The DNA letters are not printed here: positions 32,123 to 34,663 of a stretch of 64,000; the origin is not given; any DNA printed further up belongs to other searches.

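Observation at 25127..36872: Eight-gene carbohydrate-ABC-like operon with no ATPase: one giant binding protein, two permease pairs and three non-transporter envelope proteins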

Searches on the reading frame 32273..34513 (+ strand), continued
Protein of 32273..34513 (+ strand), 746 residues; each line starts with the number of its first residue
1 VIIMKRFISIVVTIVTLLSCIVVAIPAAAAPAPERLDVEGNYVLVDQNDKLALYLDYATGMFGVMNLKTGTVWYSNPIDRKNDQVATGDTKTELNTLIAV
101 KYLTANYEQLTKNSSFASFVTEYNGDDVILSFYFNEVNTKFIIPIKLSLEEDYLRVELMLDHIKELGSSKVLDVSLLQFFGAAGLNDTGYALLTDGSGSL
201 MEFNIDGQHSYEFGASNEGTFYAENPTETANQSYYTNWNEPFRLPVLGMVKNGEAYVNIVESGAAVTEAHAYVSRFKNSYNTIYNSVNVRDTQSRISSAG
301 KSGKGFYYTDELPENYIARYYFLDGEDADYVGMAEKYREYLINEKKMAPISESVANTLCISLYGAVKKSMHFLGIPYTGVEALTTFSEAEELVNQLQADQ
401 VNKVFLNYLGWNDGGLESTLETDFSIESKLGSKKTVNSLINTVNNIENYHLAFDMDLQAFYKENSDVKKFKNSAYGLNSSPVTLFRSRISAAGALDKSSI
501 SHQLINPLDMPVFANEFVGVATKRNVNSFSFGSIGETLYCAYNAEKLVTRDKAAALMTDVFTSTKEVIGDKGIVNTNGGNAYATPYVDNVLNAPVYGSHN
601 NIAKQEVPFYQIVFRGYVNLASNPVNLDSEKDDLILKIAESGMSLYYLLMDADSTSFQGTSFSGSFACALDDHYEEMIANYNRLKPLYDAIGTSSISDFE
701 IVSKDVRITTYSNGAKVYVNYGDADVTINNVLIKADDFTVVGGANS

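Call 32: fold_search(model_id=the predicted structure, library=pdb)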
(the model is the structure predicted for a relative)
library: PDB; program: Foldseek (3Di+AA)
matches with E <= 10: 1281; with E <= 0.001: 337
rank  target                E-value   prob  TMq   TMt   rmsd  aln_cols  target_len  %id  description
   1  8rzk_A                1.3e-31  1.00  0.60  0.67   6.9       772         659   13  The Michaelis complex of ZgGH129 D486N from Zobellia galactanivorans with neo-b/k-oligo-carrageenan tetrasaccharide (b (released 2024-07-31)
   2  5opq_A                1.6e-31  1.00  0.61  0.68   6.8       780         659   13  A 3,6-anhydro-D-galactosidase produced by Zobellia galactanivorans. This is an exo-lytic enzyme that hydrolyzes termin (released 2017-11-29)
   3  5opq_D                2.6e-31  1.00  0.61  0.68   6.9       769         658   13  A 3,6-anhydro-D-galactosidase produced by Zobellia galactanivorans. This is an exo-lytic enzyme that hydrolyzes termin (released 2017-11-29)
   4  5wzq_A                3.1e-29  1.00  0.60  0.72   7.3       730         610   13  Alpha-N-acetylgalactosaminidase NagBb from Bifidobacterium bifidum - quadruple mutant (released 2017-06-07)
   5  5wzn_A                3.6e-29  1.00  0.61  0.71   7.3       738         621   14  Alpha-N-acetylgalactosaminidase NagBb from Bifidobacterium bifidum - GalNAc complex (released 2017-06-07)
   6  5wzq_B                4.5e-28  1.00  0.60  0.72   7.3       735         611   13  Alpha-N-acetylgalactosaminidase NagBb from Bifidobacterium bifidum - quadruple mutant (released 2017-06-07)
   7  5wzp_A                5.6e-28  1.00  0.59  0.71   7.1       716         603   12  Alpha-N-acetylgalactosaminidase NagBb from Bifidobacterium bifidum - ligand free (released 2017-06-07)
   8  5wzr_A                6.9e-28  1.00  0.64  0.74   6.6       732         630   12  Alpha-N-acetylgalactosaminidase NagBb from Bifidobacterium bifidum - Gal-NHAc-DNJ complex (released 2017-06-07)
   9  5wzn_B                1.8e-27  1.00  0.62  0.73   6.6       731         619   13  Alpha-N-acetylgalactosaminidase NagBb from Bifidobacterium bifidum - GalNAc complex (released 2017-06-07)
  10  5wzr_B                3.5e-27  1.00  0.63  0.73   6.5       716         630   13  Alpha-N-acetylgalactosaminidase NagBb from Bifidobacterium bifidum - Gal-NHAc-DNJ complex (released 2017-06-07)
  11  5wzp_B                4.1e-27  1.00  0.60  0.72   7.0       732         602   12  Alpha-N-acetylgalactosaminidase NagBb from Bifidobacterium bifidum - ligand free (released 2017-06-07)
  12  6sh9_B                9.7e-19  1.00  0.48  0.30   9.0       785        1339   10  EngBF DARPin Fusion 4b D12 (released 2019-11-06)
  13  5a58_A                3.3e-18  1.00  0.47  0.34   9.6       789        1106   10  The structure of GH101 D764N mutant from Streptococcus pneumoniae TIGR4 in complex with serinyl T-antigen (released 2015-09-02)
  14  6qev_B                4.2e-18  1.00  0.48  0.30   9.1       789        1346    9  EngBF DARPin Fusion 4b B6 (released 2019-11-06)
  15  3ecq_A                6.1e-18  1.00  0.46  0.29   9.3       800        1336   10  Endo-alpha-N-acetylgalactosaminidase from Streptococcus pneumoniae: SeMet structure (released 2008-09-09)
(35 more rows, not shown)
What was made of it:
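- On Glycoside hydrolase family GH129: Foldseek E 1e-31 to 8RZK/5OPQ (call 32).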

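Call 33: search_solved_structures(query=A1, max_evalue=1, show_alignments=3)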
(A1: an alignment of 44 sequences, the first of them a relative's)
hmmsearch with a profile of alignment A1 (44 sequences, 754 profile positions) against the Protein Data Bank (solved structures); distinct sequences matched with E-value up to 1: 10.
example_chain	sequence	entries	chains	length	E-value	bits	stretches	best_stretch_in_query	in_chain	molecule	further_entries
8rzk_A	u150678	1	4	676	1.2e-09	40.2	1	57-461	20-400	Conserved hypothetical periplasmic protein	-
8rzg_A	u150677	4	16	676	1.2e-09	40.1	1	57-461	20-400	Conserved hypothetical periplasmic protein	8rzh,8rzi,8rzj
5opq_A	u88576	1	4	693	1.4e-09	40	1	57-461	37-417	3,6-anhydro-D-galactosidase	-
5wzq_A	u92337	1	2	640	0.00012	23.7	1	331-470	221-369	Alpha-N-acetylgalactosaminidase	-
5wzn_A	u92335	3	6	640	0.00017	23.2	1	331-460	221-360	Alpha-N-acetylgalactosaminidase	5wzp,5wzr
6llq_A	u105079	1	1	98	0.21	13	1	388-419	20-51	VAL88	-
9fyz_A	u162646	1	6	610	0.44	11.9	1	425-481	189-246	Neopullulanase SusA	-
2n3z_A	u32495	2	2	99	0.47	11.8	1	388-419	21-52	OR446 | De novo designed protein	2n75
1j0j_A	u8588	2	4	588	0.57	11.5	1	413-474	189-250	neopullulanase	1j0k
1j0h_A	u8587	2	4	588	0.57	11.5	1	413-474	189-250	neopullulanase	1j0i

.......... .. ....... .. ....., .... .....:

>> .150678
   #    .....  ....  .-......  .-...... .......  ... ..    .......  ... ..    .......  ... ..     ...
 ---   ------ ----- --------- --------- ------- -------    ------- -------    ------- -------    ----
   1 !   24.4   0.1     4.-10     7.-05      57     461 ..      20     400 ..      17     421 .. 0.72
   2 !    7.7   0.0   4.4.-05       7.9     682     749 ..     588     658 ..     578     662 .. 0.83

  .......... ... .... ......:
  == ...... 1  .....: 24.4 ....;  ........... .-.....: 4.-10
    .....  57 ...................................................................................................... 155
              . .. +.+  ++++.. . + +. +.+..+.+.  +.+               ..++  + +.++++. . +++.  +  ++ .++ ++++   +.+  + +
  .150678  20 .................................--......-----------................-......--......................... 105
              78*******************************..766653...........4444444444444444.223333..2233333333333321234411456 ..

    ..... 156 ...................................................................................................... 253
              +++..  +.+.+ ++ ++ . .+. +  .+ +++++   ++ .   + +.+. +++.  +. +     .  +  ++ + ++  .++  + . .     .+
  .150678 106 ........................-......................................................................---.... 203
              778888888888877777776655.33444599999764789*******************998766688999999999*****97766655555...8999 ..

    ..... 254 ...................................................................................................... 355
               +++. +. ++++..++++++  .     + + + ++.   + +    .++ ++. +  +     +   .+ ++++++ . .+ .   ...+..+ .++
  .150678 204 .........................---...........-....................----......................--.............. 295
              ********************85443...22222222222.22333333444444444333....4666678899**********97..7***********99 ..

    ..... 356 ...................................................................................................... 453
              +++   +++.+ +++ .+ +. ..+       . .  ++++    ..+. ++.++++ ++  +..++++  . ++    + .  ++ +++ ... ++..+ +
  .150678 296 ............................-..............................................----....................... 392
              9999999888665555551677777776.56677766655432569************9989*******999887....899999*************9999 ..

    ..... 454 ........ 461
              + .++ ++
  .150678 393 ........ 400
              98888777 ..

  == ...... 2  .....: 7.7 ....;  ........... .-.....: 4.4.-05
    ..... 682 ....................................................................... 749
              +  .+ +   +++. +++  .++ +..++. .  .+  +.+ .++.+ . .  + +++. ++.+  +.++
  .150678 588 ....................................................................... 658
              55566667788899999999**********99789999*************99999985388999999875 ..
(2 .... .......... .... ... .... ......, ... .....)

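Call 69: find_encoding_contigs(protein=P0001, flank=10000, max_places=1)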
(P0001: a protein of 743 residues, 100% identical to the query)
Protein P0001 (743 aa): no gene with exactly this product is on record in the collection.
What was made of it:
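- Tried and rejected: Exact-sequence lookup of the window's own DUF5696 protein found nothing on record (call 69).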

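Call 74: search_protein_families(library=pfam, alignment_id=A7, max_evalue=0.00001)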
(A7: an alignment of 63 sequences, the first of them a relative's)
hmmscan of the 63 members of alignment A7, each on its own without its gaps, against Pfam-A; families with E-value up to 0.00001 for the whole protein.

A. member 1, L042:275-1099:- (274 aa): 7 families
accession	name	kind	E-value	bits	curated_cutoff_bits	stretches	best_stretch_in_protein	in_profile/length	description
PF05175.20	MTS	-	1.3e-17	64.4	23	1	104-188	28-113/170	Methyltransferase small domain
PF17827.6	PrmC_N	-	1.3e-15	58.1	23.4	1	6-73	1-71/71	PrmC N-terminal domain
PF13649.12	Methyltransf_25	-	3.3e-12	47.4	27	1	111-190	1-83/97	Methyltransferase domain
PF13847.12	Methyltransf_31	-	1.2e-11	45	27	1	107-238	3-113/145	Methyltransferase domain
PF06325.19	PrmA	-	2.9e-10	40.6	22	1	107-180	161-233/296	Ribosomal protein L11 methyltransferase (PrmA)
PF08241.18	Methyltransf_11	-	1.9e-07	32.1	21.2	1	112-180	1-67/95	Methyltransferase domain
PF08242.18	Methyltransf_12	-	2.1e-07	32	30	1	112-180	1-72/98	Methyltransferase domain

B. families by the number of members that match (of 63 scanned): 82 families (the first 25 are shown)
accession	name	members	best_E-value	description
PF01547.30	SBP_bac_1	3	1.6e-26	Bacterial extracellular solute-binding protein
PF13416.11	SBP_bac_8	3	4.5e-26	Bacterial extracellular solute-binding protein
PF00331.26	Glyco_hydro_10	2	3.2e-101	Glycosyl hydrolase family 10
PF00933.27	Glyco_hydro_3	2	3.4e-81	Glycosyl hydrolase family 3 N terminal domain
PF01915.27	Glyco_hydro_3_C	2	2.2e-61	Glycosyl hydrolase family 3 C-terminal domain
PF04616.20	Glyco_hydro_43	2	2.8e-36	Glycosyl hydrolases family 43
PF00990.26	GGDEF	2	6.5e-33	Diguanylate cyclase, GGDEF domain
PF14310.12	Fn3-like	2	1e-24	Fibronectin type III-like domain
PF13229.12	Beta_helix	2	1.4e-09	Right handed beta helix region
PF06134.17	RhaA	1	7.7e-165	L-rhamnose isomerase (RhaA)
PF08497.15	Radical_SAM_N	1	2.4e-126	Radical SAM N-terminal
PF01208.23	URO-D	1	2.8e-117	Uroporphyrinogen decarboxylase (URO-D)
PF07944.18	Beta-AFase-like_GH127_cat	1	1.6e-94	Beta-L-arabinofuranosidase, GH127 catalytic domain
PF00762.24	Ferrochelatase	1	1.7e-83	Ferrochelatase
PF09587.15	PGA_cap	1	1.2e-77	Bacterial capsule synthesis protein PGA_cap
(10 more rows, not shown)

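Call 97: search_protein_representatives(alignment_id=A1)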
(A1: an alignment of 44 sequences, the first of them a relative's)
Query: 44 sequences, 754 profile positions. Proteins with E-value up to 0.001 (for the whole library): 7174; up to 1e-10: 5590; up to 1e-30: 4100. The best 150 are listed.
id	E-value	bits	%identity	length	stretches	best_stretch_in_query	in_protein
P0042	1.2e-287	972.6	-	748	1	4-751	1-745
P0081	2.4e-279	945.2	-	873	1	3-735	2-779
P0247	5.1e-268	907.8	-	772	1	1-752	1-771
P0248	1.3e-218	744.4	-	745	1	49-752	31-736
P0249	7.5e-218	741.9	-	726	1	46-752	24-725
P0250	3.4e-216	736.4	-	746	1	49-752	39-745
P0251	4.4e-216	736.0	-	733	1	45-749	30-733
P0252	4.8e-214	729.3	-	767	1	3-748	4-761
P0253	4.8e-212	722.7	-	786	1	3-751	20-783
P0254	3.6e-211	719.8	-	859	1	4-752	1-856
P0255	5.4e-211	719.2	-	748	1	11-751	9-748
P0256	7.9e-210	715.4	-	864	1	15-751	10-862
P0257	5.9e-209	712.5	-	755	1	4-752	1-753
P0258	1.1e-208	711.6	-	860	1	1-750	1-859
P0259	1.1e-208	711.6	-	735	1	44-751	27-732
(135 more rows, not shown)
